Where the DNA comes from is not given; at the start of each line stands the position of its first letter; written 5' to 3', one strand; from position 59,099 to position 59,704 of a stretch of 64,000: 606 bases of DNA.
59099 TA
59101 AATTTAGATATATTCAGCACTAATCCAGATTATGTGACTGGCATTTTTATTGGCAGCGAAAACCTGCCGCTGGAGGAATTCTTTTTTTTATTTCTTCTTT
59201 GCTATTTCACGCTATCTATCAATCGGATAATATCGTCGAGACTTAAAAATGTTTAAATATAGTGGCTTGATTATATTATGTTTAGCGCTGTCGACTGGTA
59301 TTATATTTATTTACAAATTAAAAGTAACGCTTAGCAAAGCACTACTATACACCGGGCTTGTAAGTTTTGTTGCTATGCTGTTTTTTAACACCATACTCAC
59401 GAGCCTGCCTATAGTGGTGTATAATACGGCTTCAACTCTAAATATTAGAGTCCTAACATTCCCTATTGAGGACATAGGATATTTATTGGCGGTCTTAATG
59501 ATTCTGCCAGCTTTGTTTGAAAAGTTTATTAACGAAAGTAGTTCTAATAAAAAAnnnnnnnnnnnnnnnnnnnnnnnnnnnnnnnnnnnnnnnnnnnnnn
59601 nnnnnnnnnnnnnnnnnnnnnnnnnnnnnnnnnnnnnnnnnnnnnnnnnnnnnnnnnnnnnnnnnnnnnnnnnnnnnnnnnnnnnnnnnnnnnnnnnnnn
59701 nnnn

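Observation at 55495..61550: Carotenoid cluster of the C50 type (crtI-crtE-crtB, two cyclase-domain subunits, UbiA elongase fused to a GT2)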

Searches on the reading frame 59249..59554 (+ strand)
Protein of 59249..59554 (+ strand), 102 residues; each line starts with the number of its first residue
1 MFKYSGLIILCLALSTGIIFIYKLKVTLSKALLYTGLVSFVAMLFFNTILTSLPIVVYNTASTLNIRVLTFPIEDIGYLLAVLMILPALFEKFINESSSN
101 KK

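Call 3: search_protein_families(library=pfam, proteins=[window:59249-59554:+], max_evalue=0.01)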
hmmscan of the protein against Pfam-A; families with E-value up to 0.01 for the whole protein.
window:59249-59554:+ (102 aa): 1 family
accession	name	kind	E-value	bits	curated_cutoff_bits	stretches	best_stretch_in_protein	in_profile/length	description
PF18916.5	Lycopene_cyc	-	6.4e-12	46.3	27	1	10-93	6-92/92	Lycopene cyclase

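Call 4: search_protein_families(library=ncbifam, proteins=[window:59249-59554:+], max_evalue=0.01)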
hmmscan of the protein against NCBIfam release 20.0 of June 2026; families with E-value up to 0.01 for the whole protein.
window:59249-59554:+ (102 aa): 1 family
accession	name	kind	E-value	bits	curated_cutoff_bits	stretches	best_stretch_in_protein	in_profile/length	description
TIGR03462.1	CarR_dom_SF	subfamily_domain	8.8e-10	39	39.4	1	3-90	2-88/89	lycopene cyclase domain-containing protein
